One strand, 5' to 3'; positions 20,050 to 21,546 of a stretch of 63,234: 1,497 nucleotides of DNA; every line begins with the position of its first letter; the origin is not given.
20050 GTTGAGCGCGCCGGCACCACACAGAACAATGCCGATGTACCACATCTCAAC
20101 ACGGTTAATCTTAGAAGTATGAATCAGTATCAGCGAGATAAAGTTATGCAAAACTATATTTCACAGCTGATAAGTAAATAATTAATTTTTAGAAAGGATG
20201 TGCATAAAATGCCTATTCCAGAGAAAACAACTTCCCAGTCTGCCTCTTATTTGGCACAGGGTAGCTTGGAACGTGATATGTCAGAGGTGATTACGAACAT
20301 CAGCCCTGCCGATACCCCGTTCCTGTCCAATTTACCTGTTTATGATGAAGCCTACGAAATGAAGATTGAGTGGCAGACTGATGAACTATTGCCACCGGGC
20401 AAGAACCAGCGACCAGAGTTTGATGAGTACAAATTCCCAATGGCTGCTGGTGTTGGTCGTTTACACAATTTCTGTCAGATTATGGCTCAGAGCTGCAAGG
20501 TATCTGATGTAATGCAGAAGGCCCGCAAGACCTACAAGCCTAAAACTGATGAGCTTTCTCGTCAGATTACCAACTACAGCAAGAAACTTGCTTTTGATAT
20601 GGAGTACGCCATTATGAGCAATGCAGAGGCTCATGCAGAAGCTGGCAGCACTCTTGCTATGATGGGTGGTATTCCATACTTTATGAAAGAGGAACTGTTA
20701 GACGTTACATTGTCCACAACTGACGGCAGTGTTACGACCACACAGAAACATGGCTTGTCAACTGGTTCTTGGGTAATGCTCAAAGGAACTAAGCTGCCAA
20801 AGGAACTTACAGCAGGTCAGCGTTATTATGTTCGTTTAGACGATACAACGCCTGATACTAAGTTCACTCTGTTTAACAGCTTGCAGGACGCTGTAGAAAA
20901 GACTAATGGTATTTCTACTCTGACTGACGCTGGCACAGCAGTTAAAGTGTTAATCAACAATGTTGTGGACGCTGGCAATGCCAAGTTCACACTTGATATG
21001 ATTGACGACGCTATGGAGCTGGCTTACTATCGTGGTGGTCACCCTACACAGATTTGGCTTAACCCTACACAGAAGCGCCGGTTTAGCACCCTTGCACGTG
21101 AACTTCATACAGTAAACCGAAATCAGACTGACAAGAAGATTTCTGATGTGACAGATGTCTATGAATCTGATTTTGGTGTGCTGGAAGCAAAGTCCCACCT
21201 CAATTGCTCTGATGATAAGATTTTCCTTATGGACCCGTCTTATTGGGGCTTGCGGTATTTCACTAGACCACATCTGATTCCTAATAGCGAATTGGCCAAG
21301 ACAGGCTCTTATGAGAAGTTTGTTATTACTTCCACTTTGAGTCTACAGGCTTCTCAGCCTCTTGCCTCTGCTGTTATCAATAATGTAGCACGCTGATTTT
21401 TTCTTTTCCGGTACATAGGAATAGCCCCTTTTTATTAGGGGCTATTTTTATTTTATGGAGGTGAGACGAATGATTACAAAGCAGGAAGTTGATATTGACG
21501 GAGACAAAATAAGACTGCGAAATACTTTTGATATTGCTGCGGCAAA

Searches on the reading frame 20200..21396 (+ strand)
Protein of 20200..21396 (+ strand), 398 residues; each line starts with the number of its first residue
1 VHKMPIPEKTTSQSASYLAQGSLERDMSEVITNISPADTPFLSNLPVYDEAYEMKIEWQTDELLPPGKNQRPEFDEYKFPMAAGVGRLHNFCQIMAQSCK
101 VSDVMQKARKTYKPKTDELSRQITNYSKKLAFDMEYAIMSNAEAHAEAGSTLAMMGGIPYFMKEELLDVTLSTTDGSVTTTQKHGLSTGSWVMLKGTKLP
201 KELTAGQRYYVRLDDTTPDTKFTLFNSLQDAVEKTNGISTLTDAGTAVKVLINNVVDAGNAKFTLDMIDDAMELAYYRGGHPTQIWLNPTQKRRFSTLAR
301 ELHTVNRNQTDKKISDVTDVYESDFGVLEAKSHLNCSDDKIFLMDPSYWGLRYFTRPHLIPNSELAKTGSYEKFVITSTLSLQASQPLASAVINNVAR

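Call 47: search_protein_families(library=phrogs, proteins=[window:20200-21396:+], max_evalue=0.00001)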
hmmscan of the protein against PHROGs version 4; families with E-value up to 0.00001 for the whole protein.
window:20200-21396:+ (398 aa): 1 family
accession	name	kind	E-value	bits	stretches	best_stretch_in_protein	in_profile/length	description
phrog_1328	-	head and packaging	2.9e-59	202.7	1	19-397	16-307/583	major head protein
